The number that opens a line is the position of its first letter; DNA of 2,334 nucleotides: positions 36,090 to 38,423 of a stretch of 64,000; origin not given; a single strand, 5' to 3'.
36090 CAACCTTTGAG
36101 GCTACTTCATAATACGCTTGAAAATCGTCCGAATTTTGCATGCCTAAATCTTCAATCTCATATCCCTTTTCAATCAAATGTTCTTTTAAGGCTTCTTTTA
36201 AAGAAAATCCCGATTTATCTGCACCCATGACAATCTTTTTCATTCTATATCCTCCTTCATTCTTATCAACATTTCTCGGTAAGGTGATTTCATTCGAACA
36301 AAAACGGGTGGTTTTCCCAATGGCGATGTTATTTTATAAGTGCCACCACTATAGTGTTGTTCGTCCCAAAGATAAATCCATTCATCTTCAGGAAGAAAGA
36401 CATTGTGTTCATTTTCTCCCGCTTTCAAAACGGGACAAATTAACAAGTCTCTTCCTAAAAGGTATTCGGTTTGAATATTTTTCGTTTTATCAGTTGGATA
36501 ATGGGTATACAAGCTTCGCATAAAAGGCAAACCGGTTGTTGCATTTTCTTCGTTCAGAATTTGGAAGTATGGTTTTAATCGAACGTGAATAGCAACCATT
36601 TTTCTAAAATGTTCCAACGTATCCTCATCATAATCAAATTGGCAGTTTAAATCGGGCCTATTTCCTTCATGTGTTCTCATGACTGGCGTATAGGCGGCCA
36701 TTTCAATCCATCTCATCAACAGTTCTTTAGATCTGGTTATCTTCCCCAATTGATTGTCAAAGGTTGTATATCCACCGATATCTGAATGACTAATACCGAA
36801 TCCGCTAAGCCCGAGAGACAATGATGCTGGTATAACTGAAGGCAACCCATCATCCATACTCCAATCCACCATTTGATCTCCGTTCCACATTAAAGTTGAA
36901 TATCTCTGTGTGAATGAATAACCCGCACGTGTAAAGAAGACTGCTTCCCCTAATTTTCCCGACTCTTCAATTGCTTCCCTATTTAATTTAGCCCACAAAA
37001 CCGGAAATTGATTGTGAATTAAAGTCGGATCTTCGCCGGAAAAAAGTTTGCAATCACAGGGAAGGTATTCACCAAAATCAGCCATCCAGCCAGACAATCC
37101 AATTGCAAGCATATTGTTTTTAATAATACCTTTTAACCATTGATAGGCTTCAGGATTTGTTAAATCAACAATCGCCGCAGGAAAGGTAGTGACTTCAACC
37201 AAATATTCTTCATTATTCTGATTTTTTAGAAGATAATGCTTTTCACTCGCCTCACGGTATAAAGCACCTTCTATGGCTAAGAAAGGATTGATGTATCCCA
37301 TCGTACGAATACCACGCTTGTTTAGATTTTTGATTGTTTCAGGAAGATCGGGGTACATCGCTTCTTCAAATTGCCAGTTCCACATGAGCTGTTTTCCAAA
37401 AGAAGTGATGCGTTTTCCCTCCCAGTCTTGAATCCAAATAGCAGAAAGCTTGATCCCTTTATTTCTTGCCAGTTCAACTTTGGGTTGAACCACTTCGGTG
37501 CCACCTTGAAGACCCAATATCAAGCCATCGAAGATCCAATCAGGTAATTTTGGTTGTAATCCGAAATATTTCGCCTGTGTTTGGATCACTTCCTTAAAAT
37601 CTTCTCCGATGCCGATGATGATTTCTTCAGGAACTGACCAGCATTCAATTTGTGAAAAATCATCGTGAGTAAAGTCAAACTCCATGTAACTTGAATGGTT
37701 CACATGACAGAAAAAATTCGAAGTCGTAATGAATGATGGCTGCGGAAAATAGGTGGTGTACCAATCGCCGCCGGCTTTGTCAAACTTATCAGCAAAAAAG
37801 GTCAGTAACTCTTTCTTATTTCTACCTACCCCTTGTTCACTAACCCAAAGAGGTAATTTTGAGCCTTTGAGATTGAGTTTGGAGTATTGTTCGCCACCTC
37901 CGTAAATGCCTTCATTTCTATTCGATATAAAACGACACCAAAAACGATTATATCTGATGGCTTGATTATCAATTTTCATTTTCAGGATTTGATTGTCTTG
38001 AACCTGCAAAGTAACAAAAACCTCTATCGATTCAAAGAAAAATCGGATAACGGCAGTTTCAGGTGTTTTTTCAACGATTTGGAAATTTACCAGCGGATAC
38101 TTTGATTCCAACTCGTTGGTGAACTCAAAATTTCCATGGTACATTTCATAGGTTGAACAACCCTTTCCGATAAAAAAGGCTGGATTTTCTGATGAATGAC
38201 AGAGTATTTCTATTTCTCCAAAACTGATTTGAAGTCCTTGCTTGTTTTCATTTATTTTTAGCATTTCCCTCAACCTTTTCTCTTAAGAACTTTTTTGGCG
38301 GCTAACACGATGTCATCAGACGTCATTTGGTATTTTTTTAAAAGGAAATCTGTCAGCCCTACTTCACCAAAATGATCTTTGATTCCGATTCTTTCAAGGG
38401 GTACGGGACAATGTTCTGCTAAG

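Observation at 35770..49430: Apparently complete transketolase-type sulfoglycolysis (sulfo-TK) cluster in a Thermotogota-like genome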

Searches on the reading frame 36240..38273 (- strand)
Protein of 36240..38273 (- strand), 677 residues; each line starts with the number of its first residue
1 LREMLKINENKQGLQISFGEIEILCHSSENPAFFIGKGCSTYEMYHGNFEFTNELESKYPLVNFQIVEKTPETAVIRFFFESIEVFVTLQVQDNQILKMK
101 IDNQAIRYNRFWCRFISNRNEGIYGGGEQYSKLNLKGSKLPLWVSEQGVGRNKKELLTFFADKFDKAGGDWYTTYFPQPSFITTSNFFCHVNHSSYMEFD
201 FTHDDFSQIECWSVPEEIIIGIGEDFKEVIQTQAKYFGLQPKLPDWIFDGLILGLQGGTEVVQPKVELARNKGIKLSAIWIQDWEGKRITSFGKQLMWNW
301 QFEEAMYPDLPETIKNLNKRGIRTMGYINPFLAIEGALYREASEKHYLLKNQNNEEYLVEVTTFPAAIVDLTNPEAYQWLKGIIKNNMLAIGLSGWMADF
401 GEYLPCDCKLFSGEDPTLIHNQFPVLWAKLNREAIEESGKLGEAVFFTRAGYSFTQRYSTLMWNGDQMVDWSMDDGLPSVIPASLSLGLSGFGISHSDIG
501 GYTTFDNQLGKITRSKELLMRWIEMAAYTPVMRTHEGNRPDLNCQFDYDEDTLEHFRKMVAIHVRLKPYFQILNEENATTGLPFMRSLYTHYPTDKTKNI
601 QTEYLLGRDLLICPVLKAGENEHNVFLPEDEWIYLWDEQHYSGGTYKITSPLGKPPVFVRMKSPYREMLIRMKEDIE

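Call 3: search_protein_families(library=pfam, proteins=[window:36240-38273:-])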
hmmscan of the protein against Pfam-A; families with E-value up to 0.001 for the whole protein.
window:36240-38273:- (677 aa): 2 families
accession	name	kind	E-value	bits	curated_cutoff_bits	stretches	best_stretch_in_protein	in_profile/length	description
PF01055.32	Glyco_hydro_31_2nd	-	9.1e-48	163.7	23.5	1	260-570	22-325/328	Glycosyl hydrolases family 31 TIM-barrel domain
PF21365.3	Glyco_hydro_31_3rd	-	2.6e-19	69.9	24.4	1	581-660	1-82/87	Glycosyl hydrolase family 31 C-terminal domain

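Call 4: search_protein_families(library=ncbifam, proteins=[window:36240-38273:-])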
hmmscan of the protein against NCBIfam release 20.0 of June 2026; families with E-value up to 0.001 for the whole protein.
window:36240-38273:- (677 aa): 3 families
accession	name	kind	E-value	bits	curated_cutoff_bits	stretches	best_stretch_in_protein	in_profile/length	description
NF007746.0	PRK10426.1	equivalog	2.5e-271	902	553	1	4-673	11-678/683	alpha-glucosidase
NF007940.0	PRK10658.1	equivalog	2.4e-63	214.8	606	1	172-661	190-664/771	alpha-xylosidase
NF040948.1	alpha_gluc_MalA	equivalog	2.9e-43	148.1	800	2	418-663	368-604/627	alpha-glucosidase MalA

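Call 9: search_solved_structures(query=window:36240-38273:-, show_alignments=2, max_evalue=1e-20)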
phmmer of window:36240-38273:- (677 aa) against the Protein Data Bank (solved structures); distinct sequences matched with E-value up to 1e-20: 26.
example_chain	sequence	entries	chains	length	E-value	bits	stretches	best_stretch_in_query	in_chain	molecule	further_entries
8r56_A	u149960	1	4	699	1.7e-214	717.5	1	11-671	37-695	Glycosyl hydrolase, family 31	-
5aed_A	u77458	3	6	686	1.7e-211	707.6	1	7-674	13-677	ALPHA-GLUCOSIDASE YIHQ | Sulfoquinovosidase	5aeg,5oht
5aee_A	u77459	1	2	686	9e-211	705.1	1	7-674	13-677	ALPHA-GLUCOSIDASE YIHQ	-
6pnr_A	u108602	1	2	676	3.1e-209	700.1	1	5-674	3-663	Alpha-glucosidase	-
5ohy_A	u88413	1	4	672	6.5e-182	609.8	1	9-669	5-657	Alpha-glucosidase yihQ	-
5ohs_A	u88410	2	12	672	3.2e-181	607.5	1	9-669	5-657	Alpha-glucosidase yihQ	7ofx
4b9y_A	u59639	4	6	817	1.2e-43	152.8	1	93-660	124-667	ALPHA-GLUCOSIDASE, PUTATIVE, ADG31B | Oligosaccharide 4-alpha-D-glucosyltransferase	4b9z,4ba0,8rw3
5i23_A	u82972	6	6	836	1.2e-43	152.7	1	93-660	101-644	Oligosaccharide 4-alpha-D-glucosyltransferase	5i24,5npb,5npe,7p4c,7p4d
5npc_A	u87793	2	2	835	6.3e-43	150.4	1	93-660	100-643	Oligosaccharide 4-alpha-D-glucosyltransferase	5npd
8t7z_A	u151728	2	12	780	7.1e-42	146.9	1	171-660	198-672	Alpha-glucosidase yicI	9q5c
5f7c_A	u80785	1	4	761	6.3e-41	143.8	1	296-662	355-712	Alpha-glucosidase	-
1we5_A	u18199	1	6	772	2.1e-40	142.1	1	173-660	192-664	Putative family 31 glucosidase yicI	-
2f2h_A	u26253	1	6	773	2.1e-40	142.1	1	173-660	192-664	Putative family 31 glucosidase yicI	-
1xsi_A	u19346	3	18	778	2.1e-40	142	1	173-660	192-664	Putative family 31 glucosidase yicI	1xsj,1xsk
5zn6_A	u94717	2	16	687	4.5e-30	107.9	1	298-664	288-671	Alpha-xylosidase MeXyl31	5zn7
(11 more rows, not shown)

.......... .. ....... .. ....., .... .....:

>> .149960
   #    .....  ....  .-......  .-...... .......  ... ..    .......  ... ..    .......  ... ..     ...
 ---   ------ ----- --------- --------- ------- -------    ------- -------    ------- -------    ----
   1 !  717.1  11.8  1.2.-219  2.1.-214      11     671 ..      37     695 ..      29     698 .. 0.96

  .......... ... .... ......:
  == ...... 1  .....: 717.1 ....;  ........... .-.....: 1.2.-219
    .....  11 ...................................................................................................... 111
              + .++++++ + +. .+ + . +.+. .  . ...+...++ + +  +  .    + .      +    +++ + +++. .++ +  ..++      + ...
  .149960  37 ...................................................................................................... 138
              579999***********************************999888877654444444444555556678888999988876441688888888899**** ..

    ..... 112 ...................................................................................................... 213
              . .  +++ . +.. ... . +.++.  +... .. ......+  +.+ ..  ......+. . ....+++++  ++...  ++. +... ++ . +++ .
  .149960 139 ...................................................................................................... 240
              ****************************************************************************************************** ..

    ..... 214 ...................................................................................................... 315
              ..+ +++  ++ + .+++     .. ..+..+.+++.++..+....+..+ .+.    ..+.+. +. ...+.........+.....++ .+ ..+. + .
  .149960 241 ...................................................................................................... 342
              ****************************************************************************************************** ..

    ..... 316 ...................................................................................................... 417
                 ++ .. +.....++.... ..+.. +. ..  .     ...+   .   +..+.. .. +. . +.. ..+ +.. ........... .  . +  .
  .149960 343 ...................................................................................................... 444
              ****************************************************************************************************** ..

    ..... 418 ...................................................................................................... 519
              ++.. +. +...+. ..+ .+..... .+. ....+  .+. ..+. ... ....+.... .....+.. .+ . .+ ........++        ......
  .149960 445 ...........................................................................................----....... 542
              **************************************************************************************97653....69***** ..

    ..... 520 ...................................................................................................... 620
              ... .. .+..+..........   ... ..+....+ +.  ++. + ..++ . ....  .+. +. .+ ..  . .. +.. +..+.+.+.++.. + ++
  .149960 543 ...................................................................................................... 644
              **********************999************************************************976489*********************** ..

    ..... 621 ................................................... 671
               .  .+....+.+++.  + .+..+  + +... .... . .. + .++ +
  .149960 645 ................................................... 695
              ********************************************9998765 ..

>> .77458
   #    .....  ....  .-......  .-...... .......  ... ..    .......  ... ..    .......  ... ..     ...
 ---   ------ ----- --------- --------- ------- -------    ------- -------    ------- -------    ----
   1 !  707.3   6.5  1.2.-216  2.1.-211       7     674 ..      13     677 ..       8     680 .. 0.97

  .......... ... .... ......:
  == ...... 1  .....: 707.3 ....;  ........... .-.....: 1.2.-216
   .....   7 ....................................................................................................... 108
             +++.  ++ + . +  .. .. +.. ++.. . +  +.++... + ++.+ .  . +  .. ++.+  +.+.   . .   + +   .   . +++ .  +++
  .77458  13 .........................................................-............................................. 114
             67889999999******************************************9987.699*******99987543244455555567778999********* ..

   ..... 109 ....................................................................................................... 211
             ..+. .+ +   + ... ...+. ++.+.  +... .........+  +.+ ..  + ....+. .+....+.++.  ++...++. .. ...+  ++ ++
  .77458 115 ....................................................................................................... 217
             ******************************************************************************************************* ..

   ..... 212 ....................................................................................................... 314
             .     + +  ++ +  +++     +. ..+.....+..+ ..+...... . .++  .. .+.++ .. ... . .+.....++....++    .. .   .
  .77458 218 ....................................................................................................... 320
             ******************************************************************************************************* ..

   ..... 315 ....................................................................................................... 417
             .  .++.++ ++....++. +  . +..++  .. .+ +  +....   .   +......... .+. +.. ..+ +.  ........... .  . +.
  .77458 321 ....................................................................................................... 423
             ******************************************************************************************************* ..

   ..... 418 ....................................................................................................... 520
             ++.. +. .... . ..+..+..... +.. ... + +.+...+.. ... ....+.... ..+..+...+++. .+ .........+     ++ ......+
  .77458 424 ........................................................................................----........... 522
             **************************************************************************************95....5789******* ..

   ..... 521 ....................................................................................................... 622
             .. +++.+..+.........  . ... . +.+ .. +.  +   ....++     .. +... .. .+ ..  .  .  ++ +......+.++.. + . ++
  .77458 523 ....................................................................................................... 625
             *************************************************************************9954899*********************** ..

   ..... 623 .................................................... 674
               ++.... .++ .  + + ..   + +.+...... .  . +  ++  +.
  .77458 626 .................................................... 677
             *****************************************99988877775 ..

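Call 12: find_homologous_proteins(query=window:36240-38273:-, max_evalue=1e-50)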
Query window:36240-38273:- (677 aa): 5973 proteins with E <= 1e-50 among 8000 candidates; the best 120 are listed.
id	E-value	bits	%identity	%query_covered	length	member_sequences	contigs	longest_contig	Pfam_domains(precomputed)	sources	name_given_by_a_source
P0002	0.0e+0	1534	96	100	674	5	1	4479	PF21365.4,PF01055.33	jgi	-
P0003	0.0e+0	1369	85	100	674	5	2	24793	PF21365.4,PF01055.33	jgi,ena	-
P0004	0.0e+0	1196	73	99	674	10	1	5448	PF21365.4,PF13802.13,PF01055.33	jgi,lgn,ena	-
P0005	0.0e+0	1194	73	99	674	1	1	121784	PF21365.4,PF13802.13,PF01055.33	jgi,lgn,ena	-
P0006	0.0e+0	1171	70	99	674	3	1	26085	PF21365.4,PF01055.33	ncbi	-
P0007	0.0e+0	1130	69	99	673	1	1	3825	PF21365.4,PF01055.33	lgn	-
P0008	0.0e+0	1037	63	99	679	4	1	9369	PF21365.4,PF01055.33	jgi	jgi:alpha-glucosidase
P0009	0.0e+0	1024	62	99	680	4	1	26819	PF21365.4,PF01055.33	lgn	-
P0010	1.8e-284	964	58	99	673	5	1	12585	PF21365.4,PF01055.33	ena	-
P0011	5.1e-273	926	58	98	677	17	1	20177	PF21365.4,PF13802.13,PF01055.33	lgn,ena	-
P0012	6.0e-272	922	58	98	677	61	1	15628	PF21365.4,PF13802.13,PF01055.33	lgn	-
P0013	2.1e-271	921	58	98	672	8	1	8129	PF21365.4,PF13802.13,PF01055.33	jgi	-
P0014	1.4e-253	862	55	99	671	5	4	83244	PF21365.4,PF13802.13,PF01055.33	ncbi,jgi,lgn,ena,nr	ncbi:MAG: family 31 glycosyl hydrolase, alpha-glucosidase [Peptococcaceae bacterium]|jgi:alpha-gluco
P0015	7.1e-253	859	73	71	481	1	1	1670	PF21365.4,PF01055.33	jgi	-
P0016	7.3e-249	846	53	99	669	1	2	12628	PF21365.4,PF13802.13,PF01055.33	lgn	-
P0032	7.4e-236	803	52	98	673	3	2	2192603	PF21365.4,PF01055.33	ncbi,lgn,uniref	ncbi:alpha-glucosidase [Fervidobacterium islandicum]|uniref:alpha-glucosidase n=1 Tax=Fervidobacteri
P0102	8.7e-222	757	50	96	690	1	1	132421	PF21365.4,PF13802.13,PF01055.33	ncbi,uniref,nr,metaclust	ncbi:alpha-glucosidase [Alicyclobacillus kakegawensis]|uniref:alpha-glucosidase n=1 Tax=Alicyclobaci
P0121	1.7e-220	752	49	97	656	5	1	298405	PF21365.4,PF13802.13,PF01055.33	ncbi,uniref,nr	ncbi:alpha-glucosidase [Thermotoga sp. Ku-13t]|uniref:alpha-glucosidase n=1 Tax=Thermotoga sp. Ku-13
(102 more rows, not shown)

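Call 26: find_encoding_contigs(protein=P0032, flank=10000, max_places=2)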
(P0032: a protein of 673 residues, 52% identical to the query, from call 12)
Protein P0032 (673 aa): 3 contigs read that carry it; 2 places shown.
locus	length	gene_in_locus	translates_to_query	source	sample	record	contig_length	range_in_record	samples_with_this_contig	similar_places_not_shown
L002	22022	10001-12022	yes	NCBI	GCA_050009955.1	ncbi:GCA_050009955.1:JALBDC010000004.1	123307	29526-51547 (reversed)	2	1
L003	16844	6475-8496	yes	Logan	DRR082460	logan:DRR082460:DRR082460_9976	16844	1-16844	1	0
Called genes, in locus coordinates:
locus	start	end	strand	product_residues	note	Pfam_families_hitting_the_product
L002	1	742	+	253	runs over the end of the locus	PF01925:TauE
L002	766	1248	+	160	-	PF14542:Acetyltransf_CG (faint), PF00583:Acetyltransf_1, PF13508:Acetyltransf_7 (weak)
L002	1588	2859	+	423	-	PF01547:SBP_bac_1, PF13416:SBP_bac_8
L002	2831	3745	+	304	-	PF00528:BPD_transp_1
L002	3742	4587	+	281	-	PF00528:BPD_transp_1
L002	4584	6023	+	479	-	PF07690:MFS_1, PF13347:MFS_2, PF07690:MFS_1 (weak)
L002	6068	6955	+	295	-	PF00892:EamA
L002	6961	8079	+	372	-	PF00465:Fe-ADH, PF25137:ADH_Fe_C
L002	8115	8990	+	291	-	PF00456:Transketolase_N, PF09364:XFP_N (faint), PF00676:E1_dh, PF13292:DXP_synthase_N (weak)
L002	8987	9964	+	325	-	PF02779:Transket_pyr, PF02780:Transketolase_C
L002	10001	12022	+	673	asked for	PF01055:Glyco_hydro_31_2nd, PF21365:Glyco_hydro_31_3rd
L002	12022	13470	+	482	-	-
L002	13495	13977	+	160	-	PF02502:LacAB_rpiB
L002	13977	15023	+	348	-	PF00356:LacI, PF00532:Peripla_BP_1, PF13407:Peripla_BP_4, PF13377:Peripla_BP_3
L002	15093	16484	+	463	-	PF01546:Peptidase_M20, PF07687:M20_dimer (faint)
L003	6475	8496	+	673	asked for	PF01055:Glyco_hydro_31_2nd, PF21365:Glyco_hydro_31_3rd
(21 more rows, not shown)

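Call 39: find_encoding_contigs(protein=P0121, flank=10000, max_places=1)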
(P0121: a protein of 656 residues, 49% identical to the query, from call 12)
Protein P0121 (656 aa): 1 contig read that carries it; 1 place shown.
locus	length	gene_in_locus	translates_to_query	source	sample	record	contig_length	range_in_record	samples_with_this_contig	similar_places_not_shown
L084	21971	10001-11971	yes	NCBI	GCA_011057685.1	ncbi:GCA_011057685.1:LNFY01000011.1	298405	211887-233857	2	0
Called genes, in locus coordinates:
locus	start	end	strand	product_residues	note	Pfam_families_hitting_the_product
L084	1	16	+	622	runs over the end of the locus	PF00041:fn3 (faint)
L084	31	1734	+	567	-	PF00082:Peptidase_S8, PF24025:Ig_DR_A0283-like (weak)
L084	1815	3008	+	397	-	PF00375:SDF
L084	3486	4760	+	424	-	PF01547:SBP_bac_1, PF13416:SBP_bac_8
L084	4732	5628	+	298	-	PF00528:BPD_transp_1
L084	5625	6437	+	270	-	PF00528:BPD_transp_1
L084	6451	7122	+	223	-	PF00923:TAL_FSA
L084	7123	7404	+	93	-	PF09956:Phage_cement_2 (faint), PF08666:SAF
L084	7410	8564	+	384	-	PF04295:GD_AH_second, PF20629:GD_AH_C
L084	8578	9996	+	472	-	PF00171:Aldedh, PF05893:LuxC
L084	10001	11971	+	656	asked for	PF13802:Gal_mutarotas_2 (faint), PF01055:Glyco_hydro_31_2nd, PF21365:Glyco_hydro_31_3rd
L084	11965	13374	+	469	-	PF02952:Fucose_iso_C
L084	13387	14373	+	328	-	PF00356:LacI, PF00532:Peripla_BP_1, PF13407:Peripla_BP_4, PF13377:Peripla_BP_3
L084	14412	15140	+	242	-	PF00753:Lactamase_B, PF19583:ODP (weak)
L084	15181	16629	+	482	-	PF13347:MFS_2, PF07690:MFS_1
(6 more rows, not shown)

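Call 40: find_encoding_contigs(protein=P0102, flank=10000, max_places=1)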
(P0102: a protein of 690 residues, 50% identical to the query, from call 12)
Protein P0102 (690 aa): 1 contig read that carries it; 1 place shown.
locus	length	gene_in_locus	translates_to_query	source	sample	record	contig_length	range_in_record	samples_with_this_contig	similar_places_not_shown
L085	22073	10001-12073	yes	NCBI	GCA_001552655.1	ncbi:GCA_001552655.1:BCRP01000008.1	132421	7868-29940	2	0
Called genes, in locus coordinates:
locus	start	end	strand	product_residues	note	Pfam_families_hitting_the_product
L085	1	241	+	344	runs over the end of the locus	PF00356:LacI, PF00532:Peripla_BP_1, PF13407:Peripla_BP_4 (weak), PF13377:Peripla_BP_3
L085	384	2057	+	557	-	PF00496:SBP_bac_5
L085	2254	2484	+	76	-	-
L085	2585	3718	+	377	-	PF01047:MarR (weak), PF12802:MarR_2 (weak), PF13412:HTH_24, PF25213:HVO_A0261_N (weak), PF00480:ROK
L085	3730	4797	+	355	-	PF04041:Glyco_hydro_130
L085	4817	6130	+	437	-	PF01547:SBP_bac_1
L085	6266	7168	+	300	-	PF00528:BPD_transp_1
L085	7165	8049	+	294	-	PF00528:BPD_transp_1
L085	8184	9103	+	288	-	PF00251:Glyco_hydro_32N (faint), PF04041:Glyco_hydro_130, PF04616:Glyco_hydro_43 (weak)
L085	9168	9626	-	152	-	-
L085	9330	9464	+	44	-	-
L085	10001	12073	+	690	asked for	PF13802:Gal_mutarotas_2 (faint), PF01055:Glyco_hydro_31_2nd, PF21365:Glyco_hydro_31_3rd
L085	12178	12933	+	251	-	PF00392:GntR, PF07702:UTRA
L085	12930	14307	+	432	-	PF01547:SBP_bac_1, PF13416:SBP_bac_8, PF13343:SBP_bac_6 (faint)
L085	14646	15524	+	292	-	PF00528:BPD_transp_1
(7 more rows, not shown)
